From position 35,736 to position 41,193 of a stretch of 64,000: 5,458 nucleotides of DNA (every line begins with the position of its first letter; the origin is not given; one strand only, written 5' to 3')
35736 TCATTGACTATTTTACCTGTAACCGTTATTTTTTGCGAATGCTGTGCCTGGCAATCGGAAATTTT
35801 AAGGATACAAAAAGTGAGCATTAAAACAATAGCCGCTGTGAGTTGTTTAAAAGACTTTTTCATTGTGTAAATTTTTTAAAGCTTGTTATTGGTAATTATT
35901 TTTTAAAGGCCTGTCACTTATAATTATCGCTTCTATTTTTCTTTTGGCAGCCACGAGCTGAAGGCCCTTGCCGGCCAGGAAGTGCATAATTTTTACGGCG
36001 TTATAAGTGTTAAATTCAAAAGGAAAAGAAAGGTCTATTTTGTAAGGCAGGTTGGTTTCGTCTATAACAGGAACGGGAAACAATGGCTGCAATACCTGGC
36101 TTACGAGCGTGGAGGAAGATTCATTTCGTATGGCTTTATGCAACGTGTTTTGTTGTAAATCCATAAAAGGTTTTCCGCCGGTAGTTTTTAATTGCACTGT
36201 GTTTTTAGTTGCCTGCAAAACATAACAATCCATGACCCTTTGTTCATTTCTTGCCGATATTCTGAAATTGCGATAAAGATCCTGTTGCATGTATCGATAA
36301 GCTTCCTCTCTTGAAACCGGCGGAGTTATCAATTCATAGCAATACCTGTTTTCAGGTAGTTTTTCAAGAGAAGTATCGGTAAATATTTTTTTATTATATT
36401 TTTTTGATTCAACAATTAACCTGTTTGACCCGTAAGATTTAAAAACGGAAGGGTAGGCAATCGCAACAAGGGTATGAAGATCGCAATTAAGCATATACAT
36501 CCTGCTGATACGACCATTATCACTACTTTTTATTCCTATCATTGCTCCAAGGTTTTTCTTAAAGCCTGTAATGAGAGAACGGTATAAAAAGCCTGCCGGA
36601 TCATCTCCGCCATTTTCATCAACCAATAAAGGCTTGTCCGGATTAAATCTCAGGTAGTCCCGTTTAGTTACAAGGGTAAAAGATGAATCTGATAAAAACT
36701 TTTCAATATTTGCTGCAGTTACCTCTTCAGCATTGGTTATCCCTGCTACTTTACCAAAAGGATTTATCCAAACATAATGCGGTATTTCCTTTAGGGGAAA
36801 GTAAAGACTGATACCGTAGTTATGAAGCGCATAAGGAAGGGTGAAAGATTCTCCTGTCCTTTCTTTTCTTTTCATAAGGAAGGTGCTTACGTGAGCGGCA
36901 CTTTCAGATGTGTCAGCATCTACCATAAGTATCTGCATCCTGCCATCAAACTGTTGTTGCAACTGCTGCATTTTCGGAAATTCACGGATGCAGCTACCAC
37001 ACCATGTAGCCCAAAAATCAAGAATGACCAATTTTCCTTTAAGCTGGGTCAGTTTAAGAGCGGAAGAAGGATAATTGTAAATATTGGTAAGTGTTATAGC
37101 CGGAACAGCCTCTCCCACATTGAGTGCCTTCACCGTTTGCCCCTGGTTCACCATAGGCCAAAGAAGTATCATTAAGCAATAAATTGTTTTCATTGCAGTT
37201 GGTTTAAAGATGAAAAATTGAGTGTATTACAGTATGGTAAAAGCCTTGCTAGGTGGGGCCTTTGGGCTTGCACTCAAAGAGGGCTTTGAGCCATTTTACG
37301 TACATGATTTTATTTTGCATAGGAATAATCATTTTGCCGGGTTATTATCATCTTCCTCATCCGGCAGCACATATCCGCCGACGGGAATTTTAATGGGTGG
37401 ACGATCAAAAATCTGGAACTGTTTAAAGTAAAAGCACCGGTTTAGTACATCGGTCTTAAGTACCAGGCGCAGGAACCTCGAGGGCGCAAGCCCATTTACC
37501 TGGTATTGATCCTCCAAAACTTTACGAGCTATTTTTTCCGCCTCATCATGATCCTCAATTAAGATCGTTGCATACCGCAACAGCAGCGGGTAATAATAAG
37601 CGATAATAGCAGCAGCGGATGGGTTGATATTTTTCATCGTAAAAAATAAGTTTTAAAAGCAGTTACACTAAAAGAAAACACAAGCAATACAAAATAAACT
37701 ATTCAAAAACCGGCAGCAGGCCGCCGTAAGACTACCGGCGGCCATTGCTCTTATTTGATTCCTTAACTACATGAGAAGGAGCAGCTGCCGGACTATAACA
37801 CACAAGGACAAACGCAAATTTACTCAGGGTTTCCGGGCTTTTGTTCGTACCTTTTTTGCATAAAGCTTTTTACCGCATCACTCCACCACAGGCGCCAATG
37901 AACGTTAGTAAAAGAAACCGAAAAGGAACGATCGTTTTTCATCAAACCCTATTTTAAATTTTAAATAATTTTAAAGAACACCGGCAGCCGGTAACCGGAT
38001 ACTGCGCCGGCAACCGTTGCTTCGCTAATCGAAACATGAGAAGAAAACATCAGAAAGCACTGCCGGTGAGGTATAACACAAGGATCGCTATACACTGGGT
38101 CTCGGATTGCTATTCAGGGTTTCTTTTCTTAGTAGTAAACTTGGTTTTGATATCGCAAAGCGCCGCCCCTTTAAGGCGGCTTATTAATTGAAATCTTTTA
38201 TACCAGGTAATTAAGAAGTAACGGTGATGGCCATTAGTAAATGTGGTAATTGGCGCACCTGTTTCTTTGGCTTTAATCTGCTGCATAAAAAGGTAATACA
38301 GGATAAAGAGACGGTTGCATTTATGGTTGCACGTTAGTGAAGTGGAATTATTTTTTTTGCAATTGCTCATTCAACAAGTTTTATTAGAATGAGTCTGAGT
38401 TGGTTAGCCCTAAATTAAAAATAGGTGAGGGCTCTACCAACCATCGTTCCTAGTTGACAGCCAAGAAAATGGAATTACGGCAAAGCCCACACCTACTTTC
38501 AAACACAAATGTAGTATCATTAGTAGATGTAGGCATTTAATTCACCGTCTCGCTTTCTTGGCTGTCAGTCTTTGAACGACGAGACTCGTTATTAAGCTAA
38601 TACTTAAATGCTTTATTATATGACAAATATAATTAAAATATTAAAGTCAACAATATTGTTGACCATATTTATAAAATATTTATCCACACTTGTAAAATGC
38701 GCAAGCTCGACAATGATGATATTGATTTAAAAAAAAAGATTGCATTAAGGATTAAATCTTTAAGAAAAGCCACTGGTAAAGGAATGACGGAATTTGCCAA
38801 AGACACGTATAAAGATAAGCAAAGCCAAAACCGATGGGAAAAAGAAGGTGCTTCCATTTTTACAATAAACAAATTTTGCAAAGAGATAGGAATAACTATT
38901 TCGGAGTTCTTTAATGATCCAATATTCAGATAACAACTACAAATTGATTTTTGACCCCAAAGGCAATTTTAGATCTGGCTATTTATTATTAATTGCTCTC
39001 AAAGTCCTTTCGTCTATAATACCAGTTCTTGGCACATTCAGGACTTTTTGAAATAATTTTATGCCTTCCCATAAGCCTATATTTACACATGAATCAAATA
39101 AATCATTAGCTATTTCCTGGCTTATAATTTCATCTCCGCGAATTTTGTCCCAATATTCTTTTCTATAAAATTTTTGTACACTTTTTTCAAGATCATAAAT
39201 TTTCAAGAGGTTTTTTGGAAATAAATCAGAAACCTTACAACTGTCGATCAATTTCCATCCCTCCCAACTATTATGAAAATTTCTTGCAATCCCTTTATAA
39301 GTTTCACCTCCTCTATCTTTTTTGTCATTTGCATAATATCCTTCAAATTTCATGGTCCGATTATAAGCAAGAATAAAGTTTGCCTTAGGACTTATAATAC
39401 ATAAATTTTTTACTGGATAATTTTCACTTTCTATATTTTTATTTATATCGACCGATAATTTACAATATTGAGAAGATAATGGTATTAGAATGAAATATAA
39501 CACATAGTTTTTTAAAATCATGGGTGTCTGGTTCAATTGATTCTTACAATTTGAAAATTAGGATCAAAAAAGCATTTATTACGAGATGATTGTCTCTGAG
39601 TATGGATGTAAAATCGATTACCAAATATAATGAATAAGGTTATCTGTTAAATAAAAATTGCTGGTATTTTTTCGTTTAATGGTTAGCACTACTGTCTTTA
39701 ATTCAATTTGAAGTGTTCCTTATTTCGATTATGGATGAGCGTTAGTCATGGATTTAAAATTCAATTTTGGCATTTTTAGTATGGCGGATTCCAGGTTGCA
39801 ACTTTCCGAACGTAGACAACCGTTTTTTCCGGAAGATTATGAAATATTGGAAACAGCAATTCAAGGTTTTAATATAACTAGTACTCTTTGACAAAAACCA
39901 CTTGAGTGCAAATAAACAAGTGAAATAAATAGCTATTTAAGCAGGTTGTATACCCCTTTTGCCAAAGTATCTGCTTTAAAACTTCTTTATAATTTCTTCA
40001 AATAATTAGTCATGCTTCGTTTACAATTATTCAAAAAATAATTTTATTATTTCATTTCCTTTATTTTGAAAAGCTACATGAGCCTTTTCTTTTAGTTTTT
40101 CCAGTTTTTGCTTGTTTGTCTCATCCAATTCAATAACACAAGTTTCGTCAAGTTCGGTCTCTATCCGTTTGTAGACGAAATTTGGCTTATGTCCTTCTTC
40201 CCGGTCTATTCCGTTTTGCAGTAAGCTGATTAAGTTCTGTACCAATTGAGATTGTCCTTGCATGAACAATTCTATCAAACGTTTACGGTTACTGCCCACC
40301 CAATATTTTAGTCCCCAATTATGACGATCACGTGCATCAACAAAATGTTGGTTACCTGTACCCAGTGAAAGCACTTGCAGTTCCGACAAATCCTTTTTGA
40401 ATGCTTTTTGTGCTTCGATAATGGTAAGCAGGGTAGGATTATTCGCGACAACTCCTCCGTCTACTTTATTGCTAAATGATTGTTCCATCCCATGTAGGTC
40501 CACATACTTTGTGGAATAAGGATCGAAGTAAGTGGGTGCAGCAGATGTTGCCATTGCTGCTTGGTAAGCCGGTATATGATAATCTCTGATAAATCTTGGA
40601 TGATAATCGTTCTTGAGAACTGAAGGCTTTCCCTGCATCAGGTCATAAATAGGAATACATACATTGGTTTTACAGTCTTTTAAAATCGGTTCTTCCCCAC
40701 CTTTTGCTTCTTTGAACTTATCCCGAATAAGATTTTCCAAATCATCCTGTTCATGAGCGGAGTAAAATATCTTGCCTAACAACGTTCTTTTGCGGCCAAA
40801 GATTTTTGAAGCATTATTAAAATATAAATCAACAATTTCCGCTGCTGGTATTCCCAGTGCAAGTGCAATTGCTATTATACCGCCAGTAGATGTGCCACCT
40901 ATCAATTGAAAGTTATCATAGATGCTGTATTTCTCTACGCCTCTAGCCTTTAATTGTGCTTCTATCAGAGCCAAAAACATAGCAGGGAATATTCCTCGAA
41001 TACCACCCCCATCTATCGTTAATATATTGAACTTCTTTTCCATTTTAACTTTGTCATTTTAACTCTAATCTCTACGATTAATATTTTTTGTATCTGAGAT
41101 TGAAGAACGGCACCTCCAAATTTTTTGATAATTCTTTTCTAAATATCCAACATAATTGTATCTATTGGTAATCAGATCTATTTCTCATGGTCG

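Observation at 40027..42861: Cyclase / stand-alone E2-like / patatin operon: an E2-only CBASS-like system in a Bacteroidota defence island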

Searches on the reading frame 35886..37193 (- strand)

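Call 28: search_protein_families(library=pfam, proteins=[window:35886-37193:-], max_evalue=0.001)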
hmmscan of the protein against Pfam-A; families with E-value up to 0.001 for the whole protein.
window:35886-37193:- (435 aa): 5 families
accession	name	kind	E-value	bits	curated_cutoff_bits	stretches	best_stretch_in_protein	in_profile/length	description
PF00578.27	AhpC-TSA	-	6.4e-11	42.7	26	1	26-101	1-72/124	AhpC/TSA family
PF08534.16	Redoxin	-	7.7e-10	39.2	26.6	1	26-158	2-137/148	Redoxin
PF00085.26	Thioredoxin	-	1.9e-09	37.9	23.5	1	53-101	18-66/103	Thioredoxin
PF12543.13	DUF3738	-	5.2e-07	30.3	22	1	298-425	44-187/190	Protein of unknown function (DUF3738)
PF13905.12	Thioredoxin_8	-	8.6e-07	29.7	27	1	53-149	1-94/94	Thioredoxin-like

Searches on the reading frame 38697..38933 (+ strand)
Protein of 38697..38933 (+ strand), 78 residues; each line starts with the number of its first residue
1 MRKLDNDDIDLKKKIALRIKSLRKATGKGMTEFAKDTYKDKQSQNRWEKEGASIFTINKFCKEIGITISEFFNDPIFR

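Call 3: search_protein_families(library=pfam, proteins=[window:38697-38933:+], max_evalue=0.1)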
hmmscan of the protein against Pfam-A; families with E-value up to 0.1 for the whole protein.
window:38697-38933:+ (78 aa): 2 families
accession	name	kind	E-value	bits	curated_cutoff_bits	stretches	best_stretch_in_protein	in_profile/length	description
PF12844.13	HTH_19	-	0.0055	17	30.2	1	18-75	3-54/64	Helix-turn-helix domain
PF13443.12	HTH_26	-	0.0064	17.2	22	1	19-73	2-59/63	Cro/C1-type HTH DNA-binding domain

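Call 4: search_protein_families(library=padloc, proteins=[window:38697-38933:+], max_evalue=0.1)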
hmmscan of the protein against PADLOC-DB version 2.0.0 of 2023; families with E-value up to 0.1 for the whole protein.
window:38697-38933:+ (78 aa): 0 families

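Call 61: search_protein_families(library=phrogs, proteins=[window:38697-38933:+], max_evalue=0.01)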
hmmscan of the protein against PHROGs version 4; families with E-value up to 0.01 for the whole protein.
window:38697-38933:+ (78 aa): 2 families
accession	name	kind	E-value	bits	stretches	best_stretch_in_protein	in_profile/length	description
phrog_8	-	transcription regulation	7.2e-06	26.7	1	8-71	70-135/346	transcriptional regulator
phrog_3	-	transcription regulation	0.0011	19.9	1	11-74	85-148/430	transcriptional repressor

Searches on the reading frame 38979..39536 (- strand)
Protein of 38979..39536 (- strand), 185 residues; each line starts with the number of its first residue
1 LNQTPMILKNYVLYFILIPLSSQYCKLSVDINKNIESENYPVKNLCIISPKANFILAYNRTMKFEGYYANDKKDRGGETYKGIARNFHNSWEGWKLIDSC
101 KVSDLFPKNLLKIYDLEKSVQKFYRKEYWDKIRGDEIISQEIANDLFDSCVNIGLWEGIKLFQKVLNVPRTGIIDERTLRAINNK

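Call 3: search_protein_families(library=pfam, proteins=[window:38979-39536:-], max_evalue=0.1)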
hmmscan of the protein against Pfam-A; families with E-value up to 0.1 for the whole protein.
window:38979-39536:- (185 aa): 2 families
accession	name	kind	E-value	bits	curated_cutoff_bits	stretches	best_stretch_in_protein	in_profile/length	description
PF05838.17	Glyco_hydro_108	-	2.8e-22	79.5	21.2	1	59-154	2-85/85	Glycosyl hydrolase 108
PF01471.23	PG_binding_1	-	0.0028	18.2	23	1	157-182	32-57/57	Putative peptidoglycan binding domain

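Call 4: search_protein_families(library=padloc, proteins=[window:38979-39536:-], max_evalue=0.1)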
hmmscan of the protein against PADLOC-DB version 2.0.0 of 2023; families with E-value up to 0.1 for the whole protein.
window:38979-39536:- (185 aa): 0 families

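Call 61: search_protein_families(library=phrogs, proteins=[window:38979-39536:-], max_evalue=0.01)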
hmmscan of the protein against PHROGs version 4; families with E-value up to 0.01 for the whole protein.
window:38979-39536:- (185 aa): 2 families
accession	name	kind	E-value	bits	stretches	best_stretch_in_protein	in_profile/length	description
phrog_315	-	lysis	5.4e-22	79.1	1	50-184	331-446/677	endolysin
phrog_12853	-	unknown function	2.3e-13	51.7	1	58-168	7-104/131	-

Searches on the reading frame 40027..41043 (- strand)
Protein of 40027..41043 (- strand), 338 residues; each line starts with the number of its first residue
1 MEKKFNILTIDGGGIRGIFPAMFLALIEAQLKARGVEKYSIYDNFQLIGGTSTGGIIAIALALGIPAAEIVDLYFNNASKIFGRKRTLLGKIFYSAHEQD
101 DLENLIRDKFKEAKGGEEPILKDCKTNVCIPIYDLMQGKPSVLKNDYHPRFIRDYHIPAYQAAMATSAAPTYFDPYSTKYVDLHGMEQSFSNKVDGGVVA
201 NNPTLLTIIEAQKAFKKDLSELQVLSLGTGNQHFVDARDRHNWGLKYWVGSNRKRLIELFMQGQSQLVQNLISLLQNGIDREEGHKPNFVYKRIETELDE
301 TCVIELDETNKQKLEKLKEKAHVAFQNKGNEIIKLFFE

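Call 3: search_protein_families(library=pfam, proteins=[window:40027-41043:-], max_evalue=0.1)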
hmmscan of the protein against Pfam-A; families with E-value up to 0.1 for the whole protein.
window:40027-41043:- (338 aa): 2 families
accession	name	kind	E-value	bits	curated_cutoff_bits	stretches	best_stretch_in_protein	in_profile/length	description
PF01734.28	Patatin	-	1.8e-23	84.2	27.7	1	8-206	1-189/191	Patatin-like phospholipase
PF23254.1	KH_PARP14_8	-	0.035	14.4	27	1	295-333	3-42/66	PARP14-like, eighth type I KH domain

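Call 4: search_protein_families(library=padloc, proteins=[window:40027-41043:-], max_evalue=0.1)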
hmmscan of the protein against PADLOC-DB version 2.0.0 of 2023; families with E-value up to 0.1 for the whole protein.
window:40027-41043:- (338 aa): 4 families
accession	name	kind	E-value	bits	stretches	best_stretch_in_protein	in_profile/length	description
PDLC00758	Effector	-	9.7e-98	325.5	1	2-337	3-320/331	Phospholipase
PDLC00757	Effector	-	5.8e-77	257.2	1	2-337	7-313/331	Phospholipase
PDLC00756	Effector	-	9e-38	128.1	1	60-328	2-248/280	Phospholipase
PDLC00755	Effector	-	7.8e-30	102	1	2-335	8-309/311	Phospholipase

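Call 6: search_protein_families(library=ncbifam, proteins=[window:40027-41043:-], max_evalue=0.01)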
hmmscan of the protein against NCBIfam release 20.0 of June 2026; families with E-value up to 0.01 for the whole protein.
window:40027-41043:- (338 aa): 2 families
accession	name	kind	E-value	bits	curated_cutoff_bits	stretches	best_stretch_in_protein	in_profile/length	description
NF041079.1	CBASS_lipase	equivalog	1.2e-77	261.3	200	1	5-337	1-305/317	CBASS cGAMP-activated phospholipase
NF053870.1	DS2_1_antiphage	equivalog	8.3e-31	107.4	400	1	6-335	1-298/299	anti-phage phospholipase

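Call 15: search_solved_structures(query=window:40027-41043:-, max_evalue=0.001, show_alignments=1)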
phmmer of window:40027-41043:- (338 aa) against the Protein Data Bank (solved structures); distinct sequences matched with E-value up to 0.001: 9.
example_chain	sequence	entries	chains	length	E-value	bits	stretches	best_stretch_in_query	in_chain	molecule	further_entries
9wn1_A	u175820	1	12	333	2.3e-37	132.3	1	3-310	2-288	Patatin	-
9wn0_A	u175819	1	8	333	2.3e-37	132.3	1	3-293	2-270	Patatin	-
9kh6_A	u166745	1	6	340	2.5e-37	132.2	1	3-293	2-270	Patatin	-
9kh7_A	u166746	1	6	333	2.7e-36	128.8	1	3-293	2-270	CBASS cGAMP-activated phospholipase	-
8zr9_A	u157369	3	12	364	9.7e-31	110.5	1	4-235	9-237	CGAMP-activated phospholipase CapV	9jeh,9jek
9kej_A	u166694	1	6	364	2.5e-30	109.1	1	4-235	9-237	CGAMP-activated phospholipase CapV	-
1oxw_A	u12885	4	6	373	3.3e-20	75.9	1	5-227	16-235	Patatin | Patatin-17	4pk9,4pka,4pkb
9iom_A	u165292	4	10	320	8.5e-14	54.8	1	6-231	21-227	cUMP-AMP-activated phospholipase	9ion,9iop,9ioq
6aun_A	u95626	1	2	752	2.8e-07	33.4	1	6-212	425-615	PLA2G6, iPLA2beta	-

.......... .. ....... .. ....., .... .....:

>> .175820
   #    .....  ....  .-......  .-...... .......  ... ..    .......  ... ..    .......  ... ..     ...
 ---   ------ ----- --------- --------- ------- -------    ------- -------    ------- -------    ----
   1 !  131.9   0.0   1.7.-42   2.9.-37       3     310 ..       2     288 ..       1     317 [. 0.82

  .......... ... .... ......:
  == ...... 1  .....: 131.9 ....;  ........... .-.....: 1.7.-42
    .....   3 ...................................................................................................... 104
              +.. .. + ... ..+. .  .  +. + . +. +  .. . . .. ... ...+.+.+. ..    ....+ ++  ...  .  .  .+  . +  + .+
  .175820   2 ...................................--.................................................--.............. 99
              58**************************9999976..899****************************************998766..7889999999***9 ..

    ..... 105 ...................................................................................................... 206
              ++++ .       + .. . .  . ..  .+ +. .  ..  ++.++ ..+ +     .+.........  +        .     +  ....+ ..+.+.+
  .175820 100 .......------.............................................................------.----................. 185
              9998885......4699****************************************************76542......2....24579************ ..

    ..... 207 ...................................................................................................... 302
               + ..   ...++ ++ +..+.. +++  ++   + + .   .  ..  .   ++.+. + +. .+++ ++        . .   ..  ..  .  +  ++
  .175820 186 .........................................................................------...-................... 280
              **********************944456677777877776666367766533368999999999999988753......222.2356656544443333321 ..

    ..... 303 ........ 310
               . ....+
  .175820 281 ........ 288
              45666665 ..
